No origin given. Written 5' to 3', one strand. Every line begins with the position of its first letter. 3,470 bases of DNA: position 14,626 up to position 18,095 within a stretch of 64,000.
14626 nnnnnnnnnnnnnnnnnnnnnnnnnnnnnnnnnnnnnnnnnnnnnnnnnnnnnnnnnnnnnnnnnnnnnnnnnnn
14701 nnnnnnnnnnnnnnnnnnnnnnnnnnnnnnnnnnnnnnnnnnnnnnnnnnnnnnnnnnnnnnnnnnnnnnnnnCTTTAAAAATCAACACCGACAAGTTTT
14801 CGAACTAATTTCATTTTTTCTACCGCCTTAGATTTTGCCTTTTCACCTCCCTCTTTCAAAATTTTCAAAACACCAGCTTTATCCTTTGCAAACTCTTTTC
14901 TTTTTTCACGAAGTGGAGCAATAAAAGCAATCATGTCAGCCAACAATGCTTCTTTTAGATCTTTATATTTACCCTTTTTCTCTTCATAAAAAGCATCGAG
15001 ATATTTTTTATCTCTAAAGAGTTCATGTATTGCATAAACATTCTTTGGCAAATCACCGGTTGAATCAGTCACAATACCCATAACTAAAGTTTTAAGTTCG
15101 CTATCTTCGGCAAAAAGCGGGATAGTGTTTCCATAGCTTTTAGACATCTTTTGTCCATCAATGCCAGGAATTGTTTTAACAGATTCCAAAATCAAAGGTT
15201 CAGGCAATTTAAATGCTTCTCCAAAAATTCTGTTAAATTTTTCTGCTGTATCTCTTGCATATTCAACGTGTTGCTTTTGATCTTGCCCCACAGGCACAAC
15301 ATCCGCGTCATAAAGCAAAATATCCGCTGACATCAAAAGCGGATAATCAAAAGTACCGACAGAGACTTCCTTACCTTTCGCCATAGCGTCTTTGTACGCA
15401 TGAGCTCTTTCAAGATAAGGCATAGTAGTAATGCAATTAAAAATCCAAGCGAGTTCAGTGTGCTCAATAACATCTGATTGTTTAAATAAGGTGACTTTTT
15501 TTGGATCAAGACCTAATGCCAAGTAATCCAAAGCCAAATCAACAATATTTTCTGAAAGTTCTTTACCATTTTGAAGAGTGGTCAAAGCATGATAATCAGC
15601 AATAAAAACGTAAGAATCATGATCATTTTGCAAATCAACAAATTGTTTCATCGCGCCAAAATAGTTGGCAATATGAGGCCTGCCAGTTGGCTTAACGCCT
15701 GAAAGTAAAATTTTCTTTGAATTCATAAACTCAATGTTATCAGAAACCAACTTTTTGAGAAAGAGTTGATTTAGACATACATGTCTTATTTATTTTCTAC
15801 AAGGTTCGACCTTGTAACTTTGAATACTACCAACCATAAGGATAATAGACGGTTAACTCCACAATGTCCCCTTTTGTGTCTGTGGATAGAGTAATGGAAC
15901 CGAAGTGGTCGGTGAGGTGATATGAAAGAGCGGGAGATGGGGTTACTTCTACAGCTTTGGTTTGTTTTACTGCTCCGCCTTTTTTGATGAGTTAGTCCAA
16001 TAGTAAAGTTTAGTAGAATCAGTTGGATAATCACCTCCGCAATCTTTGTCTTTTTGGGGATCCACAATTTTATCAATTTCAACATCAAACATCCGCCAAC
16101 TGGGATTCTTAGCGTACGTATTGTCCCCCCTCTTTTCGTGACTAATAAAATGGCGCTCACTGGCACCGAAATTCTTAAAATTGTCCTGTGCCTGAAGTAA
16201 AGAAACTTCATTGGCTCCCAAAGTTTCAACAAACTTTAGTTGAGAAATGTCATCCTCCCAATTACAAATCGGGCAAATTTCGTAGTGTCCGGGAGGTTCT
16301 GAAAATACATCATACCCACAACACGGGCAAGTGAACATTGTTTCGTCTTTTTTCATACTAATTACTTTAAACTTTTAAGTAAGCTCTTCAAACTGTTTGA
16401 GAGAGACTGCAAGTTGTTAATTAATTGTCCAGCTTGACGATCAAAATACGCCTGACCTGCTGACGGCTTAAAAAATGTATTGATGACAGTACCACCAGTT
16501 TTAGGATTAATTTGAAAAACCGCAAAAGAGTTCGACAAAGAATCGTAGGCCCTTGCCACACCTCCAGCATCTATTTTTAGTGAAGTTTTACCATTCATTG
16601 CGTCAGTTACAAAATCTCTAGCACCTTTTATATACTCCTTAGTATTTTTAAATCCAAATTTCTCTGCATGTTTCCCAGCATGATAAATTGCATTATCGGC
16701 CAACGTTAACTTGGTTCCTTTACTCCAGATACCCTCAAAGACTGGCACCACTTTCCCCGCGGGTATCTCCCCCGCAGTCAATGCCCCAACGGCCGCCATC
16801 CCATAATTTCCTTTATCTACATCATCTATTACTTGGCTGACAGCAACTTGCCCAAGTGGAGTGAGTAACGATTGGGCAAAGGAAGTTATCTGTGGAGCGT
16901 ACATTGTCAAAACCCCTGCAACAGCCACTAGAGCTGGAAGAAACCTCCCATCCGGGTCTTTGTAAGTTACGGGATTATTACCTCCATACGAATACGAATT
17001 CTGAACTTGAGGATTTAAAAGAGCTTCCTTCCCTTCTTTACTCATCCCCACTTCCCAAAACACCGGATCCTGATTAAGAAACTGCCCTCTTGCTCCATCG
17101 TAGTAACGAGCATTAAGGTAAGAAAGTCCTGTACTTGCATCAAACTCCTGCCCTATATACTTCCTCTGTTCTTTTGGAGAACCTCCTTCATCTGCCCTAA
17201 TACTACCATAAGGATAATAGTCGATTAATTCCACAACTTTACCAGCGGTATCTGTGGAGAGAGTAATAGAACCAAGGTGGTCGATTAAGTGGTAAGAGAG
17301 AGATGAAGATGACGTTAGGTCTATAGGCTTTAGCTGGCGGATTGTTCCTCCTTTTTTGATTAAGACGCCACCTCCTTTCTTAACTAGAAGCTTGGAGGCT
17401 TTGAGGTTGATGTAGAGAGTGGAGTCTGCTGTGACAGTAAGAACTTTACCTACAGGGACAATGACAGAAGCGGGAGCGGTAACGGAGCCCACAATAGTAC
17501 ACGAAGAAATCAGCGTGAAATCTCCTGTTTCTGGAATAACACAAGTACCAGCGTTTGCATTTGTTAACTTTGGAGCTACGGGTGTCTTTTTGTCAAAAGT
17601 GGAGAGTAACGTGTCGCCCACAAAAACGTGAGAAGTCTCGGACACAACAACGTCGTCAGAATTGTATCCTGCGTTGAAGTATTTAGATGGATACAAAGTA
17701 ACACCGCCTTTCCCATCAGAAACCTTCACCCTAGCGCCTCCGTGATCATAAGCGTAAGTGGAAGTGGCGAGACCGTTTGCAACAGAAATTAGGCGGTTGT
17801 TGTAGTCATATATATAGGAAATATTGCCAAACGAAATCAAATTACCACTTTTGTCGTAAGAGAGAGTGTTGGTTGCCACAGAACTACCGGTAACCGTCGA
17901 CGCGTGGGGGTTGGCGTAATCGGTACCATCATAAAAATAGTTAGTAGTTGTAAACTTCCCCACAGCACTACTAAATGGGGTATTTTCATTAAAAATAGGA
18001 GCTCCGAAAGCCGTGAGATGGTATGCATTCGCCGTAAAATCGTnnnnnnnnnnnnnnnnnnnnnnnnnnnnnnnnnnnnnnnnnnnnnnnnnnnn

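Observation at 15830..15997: Orphan duplicate of the RHS core start immediately downstream of the immunity gene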

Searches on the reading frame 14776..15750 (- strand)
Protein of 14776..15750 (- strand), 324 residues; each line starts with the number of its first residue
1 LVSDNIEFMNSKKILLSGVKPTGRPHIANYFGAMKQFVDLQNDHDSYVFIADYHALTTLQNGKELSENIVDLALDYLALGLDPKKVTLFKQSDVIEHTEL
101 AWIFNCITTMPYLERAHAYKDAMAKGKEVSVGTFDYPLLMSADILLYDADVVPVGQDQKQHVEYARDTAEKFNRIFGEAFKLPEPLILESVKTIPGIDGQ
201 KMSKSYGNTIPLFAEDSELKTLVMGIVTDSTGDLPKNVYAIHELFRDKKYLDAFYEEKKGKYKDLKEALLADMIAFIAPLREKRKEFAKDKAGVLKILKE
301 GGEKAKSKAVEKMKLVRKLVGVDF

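Call 8: search_protein_families(library=pfam, proteins=[window:14776-15750:-], max_evalue=0.01)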
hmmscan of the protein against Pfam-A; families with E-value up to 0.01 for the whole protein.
window:14776-15750:- (324 aa): 1 family
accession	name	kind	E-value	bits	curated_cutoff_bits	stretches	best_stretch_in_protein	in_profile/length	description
PF00579.31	tRNA-synt_1b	-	2e-62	211.6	21.1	1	13-268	6-268/292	tRNA synthetases class I (W and Y)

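Call 10: find_related_loci(query=window:14776-15726:-, collection=genome_contigs, flank=10000)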
Query window:14776-15726:- (316 aa) in genome_contigs; peptide patterns used: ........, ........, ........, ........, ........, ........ (x = any residue, [..] = any of these).
600 stretches matched a pattern (row limit reached: there are more); 539 encode a relative of the query (tblastn E <= 1e-3); the best 80 are kept; 80 distinct loci.
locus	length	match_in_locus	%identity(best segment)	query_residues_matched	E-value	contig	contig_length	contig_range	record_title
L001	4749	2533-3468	71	3-314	3e-158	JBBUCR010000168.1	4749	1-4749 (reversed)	MAG: Patescibacteria group bacterium isolate H52-bin043_1 H52_bin043_1_000000000168, whole genome shotgun sequence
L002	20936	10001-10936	72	3-314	2e-151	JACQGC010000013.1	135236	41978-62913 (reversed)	MAG: Candidatus Nomurabacteria bacterium isolate NC_groundwater_1063_Pr2_B-0.1um_42_14 rattlesnake_spring_18_scaffold_14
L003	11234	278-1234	70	4-314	9e-149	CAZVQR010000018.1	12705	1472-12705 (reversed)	MAG TPA_asm: uncultured Candidatus Saccharibacteria bacterium isolate SRP178908_co1_346 genome assembly, contig: NODE_34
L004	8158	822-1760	70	3-315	3e-146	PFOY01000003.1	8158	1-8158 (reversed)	MAG: Candidatus Nomurabacteria bacterium CG_4_10_14_0_2_um_filter_30_12 CG_4_10_14_0.2_scaffold_5056_c, whole genome sho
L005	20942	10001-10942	69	1-314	2e-145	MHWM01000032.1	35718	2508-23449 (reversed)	MAG: Candidatus Zambryskibacteria bacterium RIFCSPLOWO2_02_FULL_39_14 rifcsplowo2_02_scaffold_965, whole genome shotgun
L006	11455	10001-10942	67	1-314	2e-144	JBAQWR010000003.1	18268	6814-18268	MAG: Minisyncoccia bacterium isolate MFD03282_ilm_asm_bin15 k127_112898, whole genome shotgun sequence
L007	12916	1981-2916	69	3-314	7e-143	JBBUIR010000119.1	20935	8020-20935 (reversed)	MAG: Patescibacteria group bacterium isolate H52-bin137_1 H52_bin137_1_000000000119, whole genome shotgun sequence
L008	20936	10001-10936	68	3-314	2e-145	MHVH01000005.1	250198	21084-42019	MAG: Candidatus Zambryskibacteria bacterium RIFCSPHIGHO2_01_FULL_46_25 rifcsphigho2_01_scaffold_462, whole genome shotgu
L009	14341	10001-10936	67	3-314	5e-141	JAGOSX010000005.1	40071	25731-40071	MAG: Candidatus Paceibacterota bacterium isolate Gw_Eff_bin_351 Gw_Eff_1676_length_40071_cov_14.851142, whole genome sho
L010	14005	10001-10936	65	3-314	1e-140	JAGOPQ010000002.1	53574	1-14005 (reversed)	MAG: Candidatus Paceibacterota bacterium isolate Gw_Eff_bin_121 Gw_Eff_939_length_53574_cov_6.086534, whole genome shotg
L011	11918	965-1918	65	2-314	1e-138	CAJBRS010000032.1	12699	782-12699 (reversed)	uncultured bacterium isolate I-1_bin-176 genome assembly, contig: bin-176:032/133, whole genome shotgun sequence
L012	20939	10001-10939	65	4-314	4e-138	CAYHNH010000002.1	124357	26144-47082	MAG TPA_asm: uncultured Candidatus Saccharibacteria bacterium isolate ERP119705_co13_543 genome assembly, contig: NODE_1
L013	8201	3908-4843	69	3-314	1e-137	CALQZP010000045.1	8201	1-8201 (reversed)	MAG: Candidatus Nomurabacteria bacterium isolate MaH-04nov19-71 genome assembly, contig: MaH-04nov19-C21948, whole genom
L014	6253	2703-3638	65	3-314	7e-138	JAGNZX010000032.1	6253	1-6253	MAG: Candidatus Paceibacterota bacterium isolate Go_Eff_bin_87 Go_Eff_37223_length_6253_cov_6.617205, whole genome shotg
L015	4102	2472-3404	66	4-314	8e-141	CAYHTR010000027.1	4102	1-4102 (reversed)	MAG TPA_asm: uncultured Candidatus Saccharibacteria bacterium isolate ERP119705_co17_221 genome assembly, contig: NODE_4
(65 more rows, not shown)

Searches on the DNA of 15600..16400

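Call 52: search_rna_families(source=window, start=15600, end=16400, threshold=evalue, max_evalue=1)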
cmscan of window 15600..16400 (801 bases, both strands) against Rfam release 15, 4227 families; matches with E-value up to 1: 1.
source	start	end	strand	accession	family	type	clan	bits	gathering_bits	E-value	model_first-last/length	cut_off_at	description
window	15657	15831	-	RF01052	Arthropod_7SK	Gene;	CL00013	12.2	44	0.5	1-351/351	no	Arthropod 7SK RNA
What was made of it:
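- Tried and rejected: Rfam: only a meaningless E 0.5 hit (call 52).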

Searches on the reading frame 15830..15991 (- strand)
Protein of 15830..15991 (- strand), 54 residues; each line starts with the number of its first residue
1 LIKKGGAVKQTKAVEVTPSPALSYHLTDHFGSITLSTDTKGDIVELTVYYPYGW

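Call 16: find_homologous_proteins(query=window:15830-15991:-, max_evalue=0.001)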
Query seq(54 aa): no candidate shares three 5-residue words with the query. No homologue found.
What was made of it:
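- Tried and rejected: Word-index protein search with the 54-aa relic peptide: no candidates (call 16).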

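Call 23: find_related_loci(query=window:15833-15991:-, collection=metagenome_contigs, flank=6000)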
Query seq(53 aa) (53 aa) in metagenome_contigs; peptide patterns used: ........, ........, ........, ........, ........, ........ (x = any residue, [..] = any of these).
600 stretches matched a pattern, but none encodes a relative of the query by tblastn (E <= 1e-3).
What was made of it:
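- A word-index search with the 54-aa peptide found nothing (call 16), as did a JGI metagenome scan (call 23).
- Tried and rejected: JGI metagenome scan with the relic peptide: 600 pattern matches, none confirmed (call 23).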

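Call 59: search_protein_families(library=ncbifam, proteins=[window:15830-15991:-], max_evalue=0.1)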
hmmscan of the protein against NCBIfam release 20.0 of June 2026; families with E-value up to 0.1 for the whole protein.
seq(54 aa): 1 family
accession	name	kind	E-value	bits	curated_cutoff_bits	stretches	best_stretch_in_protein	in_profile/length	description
TIGR00431.1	TruB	equivalog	0.059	13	151.45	1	9-47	51-89/210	tRNA pseudouridine(55) synthase TruB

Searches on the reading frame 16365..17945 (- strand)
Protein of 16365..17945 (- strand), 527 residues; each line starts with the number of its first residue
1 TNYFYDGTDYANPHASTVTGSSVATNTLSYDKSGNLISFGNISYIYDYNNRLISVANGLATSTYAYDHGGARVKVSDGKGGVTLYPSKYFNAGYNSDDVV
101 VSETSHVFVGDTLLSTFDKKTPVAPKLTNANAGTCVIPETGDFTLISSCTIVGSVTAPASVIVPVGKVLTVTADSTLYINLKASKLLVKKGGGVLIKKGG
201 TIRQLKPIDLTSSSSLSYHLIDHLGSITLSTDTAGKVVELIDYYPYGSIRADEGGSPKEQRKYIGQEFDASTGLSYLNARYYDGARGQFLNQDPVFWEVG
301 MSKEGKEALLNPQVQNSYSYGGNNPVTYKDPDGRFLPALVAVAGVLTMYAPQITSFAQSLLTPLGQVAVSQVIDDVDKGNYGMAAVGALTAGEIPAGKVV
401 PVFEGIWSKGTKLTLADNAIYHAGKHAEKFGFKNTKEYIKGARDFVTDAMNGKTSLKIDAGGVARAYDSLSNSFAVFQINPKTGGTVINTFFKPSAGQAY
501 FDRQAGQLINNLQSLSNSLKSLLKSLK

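Call 18: find_homologous_proteins(query=window:16365-17945:-, max_evalue=0.001)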
Query window:16365-17945:- (527 aa): 302 proteins with E <= 0.001 among 8000 candidates; the best 120 are listed.
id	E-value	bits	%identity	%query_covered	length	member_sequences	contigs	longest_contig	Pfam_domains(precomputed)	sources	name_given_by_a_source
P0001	8.6e-153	528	70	65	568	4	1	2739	PF13385.14,PF25023.2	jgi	jgi:RHS repeat-associated protein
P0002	1.8e-115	405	62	58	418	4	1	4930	PF25023.2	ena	-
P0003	8.5e-114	399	56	65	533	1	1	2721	PF25023.2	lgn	-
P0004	5.6e-104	367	61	55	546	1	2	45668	PF25023.2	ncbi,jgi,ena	-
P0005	7.2e-103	363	65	52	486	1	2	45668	PF25023.2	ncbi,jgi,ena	-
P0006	7.5e-99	350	48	60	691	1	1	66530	PF25023.2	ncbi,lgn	-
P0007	4.4e-76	275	48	63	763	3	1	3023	PF05593.20,PF25023.2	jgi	jgi:RHS repeat-associated protein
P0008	3.4e-74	269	53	49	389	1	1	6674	PF25023.2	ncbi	-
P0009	8.1e-72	261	64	36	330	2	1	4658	PF25023.2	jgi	-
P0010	6.4e-70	255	50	46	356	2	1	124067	PF25023.2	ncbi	ncbi:MAG: RHS repeat-associated core domain-containing protein [Patescibacteria group bacterium]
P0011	4.2e-67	245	44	63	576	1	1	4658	PF05593.20,PF25023.2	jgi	-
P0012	5.5e-64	235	45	53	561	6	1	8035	PF25023.2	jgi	-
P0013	1.6e-63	233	43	53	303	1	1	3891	PF25023.2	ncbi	-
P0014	8.7e-63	231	60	37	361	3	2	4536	PF25023.2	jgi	jgi:RHS repeat-associated protein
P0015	6.7e-61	225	64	31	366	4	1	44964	PF25023.2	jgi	-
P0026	3.9e-52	196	68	25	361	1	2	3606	PF25023.2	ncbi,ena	-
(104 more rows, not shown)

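Call 20: find_encoding_contigs(protein=P0005, flank=10000, max_places=3)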
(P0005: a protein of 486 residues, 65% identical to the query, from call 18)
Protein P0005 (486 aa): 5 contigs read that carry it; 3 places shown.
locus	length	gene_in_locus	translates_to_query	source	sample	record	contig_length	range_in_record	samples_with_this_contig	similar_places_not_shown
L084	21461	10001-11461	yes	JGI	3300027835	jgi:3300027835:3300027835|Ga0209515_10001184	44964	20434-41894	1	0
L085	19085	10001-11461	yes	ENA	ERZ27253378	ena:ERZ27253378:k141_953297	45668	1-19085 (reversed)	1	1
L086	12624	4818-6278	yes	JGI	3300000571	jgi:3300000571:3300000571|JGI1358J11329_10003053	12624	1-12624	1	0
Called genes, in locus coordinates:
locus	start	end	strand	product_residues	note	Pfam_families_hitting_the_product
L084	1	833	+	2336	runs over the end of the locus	PF03534:SpvB, PF13517:FG-GAP_3 (faint), PF12256:TcdB_toxin_midN, PF05593:RHS_repeat (weak), PF25023:TEN_YD-shell, PF05593:RHS_repeat, PF13385:Laminin_G_3, PF25023:TEN_YD-shell (weak)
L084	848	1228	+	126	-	-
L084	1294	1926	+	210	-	-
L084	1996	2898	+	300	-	-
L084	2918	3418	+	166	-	PF05656:DUF805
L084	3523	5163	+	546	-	PF25023:TEN_YD-shell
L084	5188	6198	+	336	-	-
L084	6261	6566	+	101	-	-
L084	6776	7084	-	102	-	-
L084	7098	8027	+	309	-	PF25023:TEN_YD-shell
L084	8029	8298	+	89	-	-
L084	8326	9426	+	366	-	PF25023:TEN_YD-shell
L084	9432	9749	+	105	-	-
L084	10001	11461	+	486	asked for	PF25023:TEN_YD-shell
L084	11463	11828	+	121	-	-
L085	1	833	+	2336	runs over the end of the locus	PF03534:SpvB, PF13517:FG-GAP_3 (faint), PF12256:TcdB_toxin_midN, PF05593:RHS_repeat (weak), PF25023:TEN_YD-shell, PF05593:RHS_repeat, PF13385:Laminin_G_3, PF25023:TEN_YD-shell (weak)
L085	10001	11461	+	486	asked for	PF25023:TEN_YD-shell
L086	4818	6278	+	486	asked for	PF25023:TEN_YD-shell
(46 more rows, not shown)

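Call 21: find_encoding_contigs(protein=P0015, flank=10000, max_places=3)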
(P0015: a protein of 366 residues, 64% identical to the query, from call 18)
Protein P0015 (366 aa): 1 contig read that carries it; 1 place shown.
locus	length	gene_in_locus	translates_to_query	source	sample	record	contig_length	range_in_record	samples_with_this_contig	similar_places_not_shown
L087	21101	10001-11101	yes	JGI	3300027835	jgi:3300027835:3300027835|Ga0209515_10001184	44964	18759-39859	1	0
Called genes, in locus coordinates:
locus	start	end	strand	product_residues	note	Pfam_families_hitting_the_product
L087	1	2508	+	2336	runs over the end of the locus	PF03534:SpvB, PF13517:FG-GAP_3 (faint), PF12256:TcdB_toxin_midN, PF05593:RHS_repeat (weak), PF25023:TEN_YD-shell, PF05593:RHS_repeat, PF13385:Laminin_G_3, PF25023:TEN_YD-shell (weak)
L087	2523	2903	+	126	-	-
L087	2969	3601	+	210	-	-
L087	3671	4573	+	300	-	-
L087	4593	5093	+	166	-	PF05656:DUF805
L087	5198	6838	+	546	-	PF25023:TEN_YD-shell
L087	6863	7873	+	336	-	-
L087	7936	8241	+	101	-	-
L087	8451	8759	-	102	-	-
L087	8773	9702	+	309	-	PF25023:TEN_YD-shell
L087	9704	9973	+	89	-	-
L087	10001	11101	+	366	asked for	PF25023:TEN_YD-shell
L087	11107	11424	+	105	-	-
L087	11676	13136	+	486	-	PF25023:TEN_YD-shell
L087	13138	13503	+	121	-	-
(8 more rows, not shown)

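Call 30: find_encoding_contigs(protein=P0014, flank=6000, max_places=4)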
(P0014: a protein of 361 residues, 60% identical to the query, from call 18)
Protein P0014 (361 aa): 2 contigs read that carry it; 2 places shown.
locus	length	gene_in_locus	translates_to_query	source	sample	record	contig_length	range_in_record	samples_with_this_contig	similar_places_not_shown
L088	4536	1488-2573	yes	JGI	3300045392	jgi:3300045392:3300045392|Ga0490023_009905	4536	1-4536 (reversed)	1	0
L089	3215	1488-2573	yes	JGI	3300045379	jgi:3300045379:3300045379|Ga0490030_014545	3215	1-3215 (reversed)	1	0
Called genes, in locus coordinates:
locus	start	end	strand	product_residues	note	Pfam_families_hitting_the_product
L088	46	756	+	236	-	PF13529:Peptidase_C39_2 (faint)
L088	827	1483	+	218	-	-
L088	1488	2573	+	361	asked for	PF25023:TEN_YD-shell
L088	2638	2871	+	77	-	-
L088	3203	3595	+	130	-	-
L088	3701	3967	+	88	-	PF12728:HTH_17 (weak)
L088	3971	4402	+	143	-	PF02661:Fic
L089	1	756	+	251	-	?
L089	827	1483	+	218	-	-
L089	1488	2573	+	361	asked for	PF25023:TEN_YD-shell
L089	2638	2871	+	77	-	-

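Call 31: find_encoding_contigs(protein=P0008, flank=6000, max_places=4)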
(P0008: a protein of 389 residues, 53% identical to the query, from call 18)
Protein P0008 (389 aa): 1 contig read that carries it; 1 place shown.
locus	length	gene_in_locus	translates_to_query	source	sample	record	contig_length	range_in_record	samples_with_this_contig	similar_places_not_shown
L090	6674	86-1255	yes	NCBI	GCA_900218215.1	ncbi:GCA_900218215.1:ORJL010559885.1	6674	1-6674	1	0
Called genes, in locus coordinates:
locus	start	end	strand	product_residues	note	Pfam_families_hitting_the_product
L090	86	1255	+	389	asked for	PF25023:TEN_YD-shell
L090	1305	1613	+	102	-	-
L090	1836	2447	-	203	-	-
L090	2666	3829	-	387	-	PF00534:Glycos_transf_1, PF13692:Glyco_trans_1_4, PF13524:Glyco_trans_1_2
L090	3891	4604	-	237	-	PF13489:Methyltransf_23 (weak)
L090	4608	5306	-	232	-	PF00535:Glycos_transf_2, PF13641:Glyco_tranf_2_3 (weak)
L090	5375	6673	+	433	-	?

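Call 54: find_encoding_contigs(protein=P0013, flank=4000, max_places=3)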
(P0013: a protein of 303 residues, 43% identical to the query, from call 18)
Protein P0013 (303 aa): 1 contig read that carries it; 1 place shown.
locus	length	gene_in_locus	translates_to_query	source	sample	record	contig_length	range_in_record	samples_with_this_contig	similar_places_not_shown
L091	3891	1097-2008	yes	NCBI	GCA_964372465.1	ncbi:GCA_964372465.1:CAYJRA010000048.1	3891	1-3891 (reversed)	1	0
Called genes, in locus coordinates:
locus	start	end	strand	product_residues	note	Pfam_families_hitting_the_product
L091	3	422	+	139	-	?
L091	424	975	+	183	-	-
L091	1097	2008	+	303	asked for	PF25023:TEN_YD-shell (weak)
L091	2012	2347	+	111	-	PF14206:Cys_rich_CPCC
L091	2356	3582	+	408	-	PF25023:TEN_YD-shell, PF14449:PT-TG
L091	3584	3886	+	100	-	-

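Call 55: find_encoding_contigs(protein=P0026, flank=4000, max_places=3)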
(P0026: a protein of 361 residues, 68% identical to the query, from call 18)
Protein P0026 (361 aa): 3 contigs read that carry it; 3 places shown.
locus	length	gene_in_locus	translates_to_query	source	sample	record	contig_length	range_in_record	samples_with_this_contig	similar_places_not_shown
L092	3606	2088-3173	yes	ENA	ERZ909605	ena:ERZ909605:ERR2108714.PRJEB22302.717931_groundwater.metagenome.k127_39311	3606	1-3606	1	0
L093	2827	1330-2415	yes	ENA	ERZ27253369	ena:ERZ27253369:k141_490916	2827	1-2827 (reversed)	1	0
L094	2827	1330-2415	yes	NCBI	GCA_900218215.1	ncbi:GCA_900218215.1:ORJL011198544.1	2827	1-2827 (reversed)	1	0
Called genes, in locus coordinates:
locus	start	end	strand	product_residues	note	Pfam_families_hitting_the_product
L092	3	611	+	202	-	?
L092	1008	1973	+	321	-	-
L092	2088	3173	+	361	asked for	PF25023:TEN_YD-shell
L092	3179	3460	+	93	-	-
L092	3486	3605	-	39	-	?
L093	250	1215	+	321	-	-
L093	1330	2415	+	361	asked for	PF25023:TEN_YD-shell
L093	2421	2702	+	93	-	-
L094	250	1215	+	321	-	-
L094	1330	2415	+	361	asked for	PF25023:TEN_YD-shell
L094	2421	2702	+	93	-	-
